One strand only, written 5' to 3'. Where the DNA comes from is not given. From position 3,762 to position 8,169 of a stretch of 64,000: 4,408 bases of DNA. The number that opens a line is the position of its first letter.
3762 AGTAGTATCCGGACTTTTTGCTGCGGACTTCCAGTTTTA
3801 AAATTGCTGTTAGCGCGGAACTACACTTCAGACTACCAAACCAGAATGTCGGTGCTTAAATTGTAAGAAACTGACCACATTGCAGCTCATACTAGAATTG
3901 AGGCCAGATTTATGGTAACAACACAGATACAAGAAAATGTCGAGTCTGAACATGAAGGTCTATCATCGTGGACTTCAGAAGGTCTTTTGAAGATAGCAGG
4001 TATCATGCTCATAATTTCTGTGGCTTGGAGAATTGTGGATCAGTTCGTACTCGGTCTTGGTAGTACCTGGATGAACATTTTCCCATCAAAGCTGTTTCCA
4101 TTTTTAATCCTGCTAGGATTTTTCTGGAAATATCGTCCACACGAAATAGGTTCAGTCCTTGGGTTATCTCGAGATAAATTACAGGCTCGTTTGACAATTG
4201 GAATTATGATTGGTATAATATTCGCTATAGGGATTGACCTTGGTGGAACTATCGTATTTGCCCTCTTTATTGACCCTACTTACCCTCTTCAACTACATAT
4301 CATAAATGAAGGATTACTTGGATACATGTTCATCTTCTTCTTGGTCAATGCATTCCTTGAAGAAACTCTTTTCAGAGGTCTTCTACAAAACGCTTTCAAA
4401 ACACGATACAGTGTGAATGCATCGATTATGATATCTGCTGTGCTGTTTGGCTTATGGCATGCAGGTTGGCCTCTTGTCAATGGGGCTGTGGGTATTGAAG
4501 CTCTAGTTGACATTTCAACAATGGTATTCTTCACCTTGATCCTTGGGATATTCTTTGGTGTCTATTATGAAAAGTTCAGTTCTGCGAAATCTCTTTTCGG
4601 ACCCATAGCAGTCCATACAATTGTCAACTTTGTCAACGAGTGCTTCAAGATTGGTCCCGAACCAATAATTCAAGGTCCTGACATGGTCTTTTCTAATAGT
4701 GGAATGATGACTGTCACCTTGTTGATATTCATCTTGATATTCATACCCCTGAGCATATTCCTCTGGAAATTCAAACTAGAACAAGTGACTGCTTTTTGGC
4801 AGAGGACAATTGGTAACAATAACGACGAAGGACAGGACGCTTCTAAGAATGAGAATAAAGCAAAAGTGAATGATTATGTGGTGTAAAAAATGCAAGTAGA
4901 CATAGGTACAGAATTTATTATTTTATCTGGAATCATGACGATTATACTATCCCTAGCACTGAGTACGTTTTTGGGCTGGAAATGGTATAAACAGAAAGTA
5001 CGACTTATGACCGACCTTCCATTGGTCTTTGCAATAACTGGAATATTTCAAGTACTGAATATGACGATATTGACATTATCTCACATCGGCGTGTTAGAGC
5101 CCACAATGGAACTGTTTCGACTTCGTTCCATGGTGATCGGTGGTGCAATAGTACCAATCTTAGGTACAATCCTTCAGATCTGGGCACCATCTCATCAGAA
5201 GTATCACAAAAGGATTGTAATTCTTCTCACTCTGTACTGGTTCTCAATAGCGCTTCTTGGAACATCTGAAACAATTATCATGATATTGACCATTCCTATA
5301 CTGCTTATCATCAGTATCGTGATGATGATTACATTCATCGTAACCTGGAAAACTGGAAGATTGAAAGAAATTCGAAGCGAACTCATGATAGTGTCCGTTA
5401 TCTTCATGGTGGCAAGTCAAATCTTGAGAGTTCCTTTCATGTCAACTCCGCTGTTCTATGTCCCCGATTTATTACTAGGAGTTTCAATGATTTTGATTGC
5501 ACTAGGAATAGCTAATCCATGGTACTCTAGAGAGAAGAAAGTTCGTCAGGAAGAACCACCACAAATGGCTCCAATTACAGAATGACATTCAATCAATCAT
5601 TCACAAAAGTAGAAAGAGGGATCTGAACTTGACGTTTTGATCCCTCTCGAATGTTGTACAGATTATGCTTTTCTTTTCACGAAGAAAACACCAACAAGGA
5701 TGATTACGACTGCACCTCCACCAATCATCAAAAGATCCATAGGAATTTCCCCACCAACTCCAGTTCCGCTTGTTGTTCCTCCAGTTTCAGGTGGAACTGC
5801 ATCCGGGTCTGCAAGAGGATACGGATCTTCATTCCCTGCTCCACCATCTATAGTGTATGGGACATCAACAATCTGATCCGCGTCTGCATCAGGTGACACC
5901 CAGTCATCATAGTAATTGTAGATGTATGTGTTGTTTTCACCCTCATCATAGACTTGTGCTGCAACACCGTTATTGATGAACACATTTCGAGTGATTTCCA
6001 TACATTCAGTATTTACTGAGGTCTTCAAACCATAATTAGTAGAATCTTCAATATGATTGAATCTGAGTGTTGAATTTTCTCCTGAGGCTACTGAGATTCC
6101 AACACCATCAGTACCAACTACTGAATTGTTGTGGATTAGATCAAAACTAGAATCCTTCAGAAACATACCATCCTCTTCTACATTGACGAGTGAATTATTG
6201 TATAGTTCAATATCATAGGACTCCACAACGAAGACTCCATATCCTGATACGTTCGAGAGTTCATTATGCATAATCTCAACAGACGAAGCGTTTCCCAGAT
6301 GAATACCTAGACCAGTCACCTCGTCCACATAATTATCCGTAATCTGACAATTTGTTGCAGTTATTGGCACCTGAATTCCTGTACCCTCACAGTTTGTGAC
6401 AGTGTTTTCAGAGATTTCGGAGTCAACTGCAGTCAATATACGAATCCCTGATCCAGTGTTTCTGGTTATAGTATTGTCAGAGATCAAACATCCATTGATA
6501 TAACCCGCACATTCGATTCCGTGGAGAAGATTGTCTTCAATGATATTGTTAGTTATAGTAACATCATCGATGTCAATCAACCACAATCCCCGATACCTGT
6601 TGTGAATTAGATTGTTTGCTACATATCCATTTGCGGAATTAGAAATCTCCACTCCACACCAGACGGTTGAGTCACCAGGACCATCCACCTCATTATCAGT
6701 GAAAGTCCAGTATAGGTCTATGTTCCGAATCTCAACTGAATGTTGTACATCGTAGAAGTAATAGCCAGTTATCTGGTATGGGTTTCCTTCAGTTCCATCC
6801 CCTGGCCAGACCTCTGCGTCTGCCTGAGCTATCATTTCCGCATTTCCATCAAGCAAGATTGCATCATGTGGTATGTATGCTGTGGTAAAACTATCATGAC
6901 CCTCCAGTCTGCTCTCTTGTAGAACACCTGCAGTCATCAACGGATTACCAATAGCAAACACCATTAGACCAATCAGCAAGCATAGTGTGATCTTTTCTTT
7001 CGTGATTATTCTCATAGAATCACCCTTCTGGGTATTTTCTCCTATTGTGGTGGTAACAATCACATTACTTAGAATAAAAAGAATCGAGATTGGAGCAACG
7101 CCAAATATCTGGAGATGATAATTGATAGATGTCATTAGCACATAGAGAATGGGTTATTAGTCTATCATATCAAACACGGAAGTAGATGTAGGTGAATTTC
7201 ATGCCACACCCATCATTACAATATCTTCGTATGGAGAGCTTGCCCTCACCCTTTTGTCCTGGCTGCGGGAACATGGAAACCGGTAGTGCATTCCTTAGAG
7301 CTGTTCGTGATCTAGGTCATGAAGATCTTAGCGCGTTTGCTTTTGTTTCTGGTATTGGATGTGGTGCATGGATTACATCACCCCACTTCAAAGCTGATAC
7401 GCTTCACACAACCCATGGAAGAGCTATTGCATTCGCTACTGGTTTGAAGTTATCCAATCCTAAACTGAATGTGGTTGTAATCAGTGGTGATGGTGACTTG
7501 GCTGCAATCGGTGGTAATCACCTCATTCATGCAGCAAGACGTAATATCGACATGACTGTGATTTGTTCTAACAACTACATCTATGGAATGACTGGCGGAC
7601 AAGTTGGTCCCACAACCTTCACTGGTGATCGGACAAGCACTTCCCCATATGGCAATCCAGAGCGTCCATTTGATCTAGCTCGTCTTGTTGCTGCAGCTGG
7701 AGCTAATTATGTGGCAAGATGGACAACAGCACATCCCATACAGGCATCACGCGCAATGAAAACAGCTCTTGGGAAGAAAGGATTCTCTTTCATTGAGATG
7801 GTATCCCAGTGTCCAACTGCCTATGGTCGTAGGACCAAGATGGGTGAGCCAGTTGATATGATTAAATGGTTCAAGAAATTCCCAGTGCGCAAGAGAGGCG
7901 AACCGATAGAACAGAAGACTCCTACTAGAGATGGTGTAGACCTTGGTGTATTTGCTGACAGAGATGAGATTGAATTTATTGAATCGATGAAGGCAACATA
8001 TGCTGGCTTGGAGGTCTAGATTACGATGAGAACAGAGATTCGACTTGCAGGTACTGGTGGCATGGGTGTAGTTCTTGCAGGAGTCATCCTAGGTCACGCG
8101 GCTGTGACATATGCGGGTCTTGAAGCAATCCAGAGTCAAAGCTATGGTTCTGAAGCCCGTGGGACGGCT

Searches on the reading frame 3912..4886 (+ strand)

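Call 66: search_protein_families(library=pfam, proteins=[window:3912-4886:+], max_evalue=0.00001)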
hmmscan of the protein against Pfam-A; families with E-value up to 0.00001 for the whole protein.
window:3912-4886:+ (324 aa): 1 family
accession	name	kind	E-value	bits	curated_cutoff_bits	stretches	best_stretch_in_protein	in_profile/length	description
PF02517.21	Rce1-like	-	1.5e-17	64.1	22.4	1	135-241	4-93/93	Type II CAAX prenyl endopeptidase Rce1-like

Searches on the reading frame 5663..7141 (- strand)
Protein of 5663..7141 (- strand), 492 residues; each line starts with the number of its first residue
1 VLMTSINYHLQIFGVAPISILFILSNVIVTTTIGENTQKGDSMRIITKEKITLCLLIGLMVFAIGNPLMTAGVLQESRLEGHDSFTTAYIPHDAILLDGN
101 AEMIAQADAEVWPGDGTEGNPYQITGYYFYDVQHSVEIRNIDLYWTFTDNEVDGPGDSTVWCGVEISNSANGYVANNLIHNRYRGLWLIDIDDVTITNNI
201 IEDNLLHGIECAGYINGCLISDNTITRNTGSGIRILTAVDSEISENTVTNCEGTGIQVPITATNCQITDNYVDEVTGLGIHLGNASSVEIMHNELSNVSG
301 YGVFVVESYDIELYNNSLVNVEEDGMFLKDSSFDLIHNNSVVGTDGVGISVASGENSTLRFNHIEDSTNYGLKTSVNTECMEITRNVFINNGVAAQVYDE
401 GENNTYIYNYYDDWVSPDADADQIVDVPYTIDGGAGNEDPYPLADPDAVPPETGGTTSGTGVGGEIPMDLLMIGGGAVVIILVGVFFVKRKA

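Call 66: search_protein_families(library=pfam, proteins=[window:5663-7141:-], max_evalue=0.00001)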
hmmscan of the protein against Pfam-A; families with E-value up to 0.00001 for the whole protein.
window:5663-7141:- (492 aa): 2 families
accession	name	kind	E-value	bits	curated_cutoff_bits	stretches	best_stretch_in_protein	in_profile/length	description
PF05048.19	NosD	-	4.8e-30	105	23.6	2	279-430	62-202/212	Periplasmic copper-binding protein (NosD)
PF13229.12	Beta_helix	-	2.4e-29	102.4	25.9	2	145-273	11-135/158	Right handed beta helix region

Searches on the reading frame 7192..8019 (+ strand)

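Call 66: search_protein_families(library=pfam, proteins=[window:7192-8019:+], max_evalue=0.00001)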
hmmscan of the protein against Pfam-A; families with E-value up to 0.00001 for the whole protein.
window:7192-8019:+ (275 aa): 1 family
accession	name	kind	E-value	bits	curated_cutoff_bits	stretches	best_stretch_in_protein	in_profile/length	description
PF02775.26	TPP_enzyme_C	-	8e-35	120.3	21.9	1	64-202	19-150/151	Thiamine pyrophosphate enzyme, C-terminal TPP binding domain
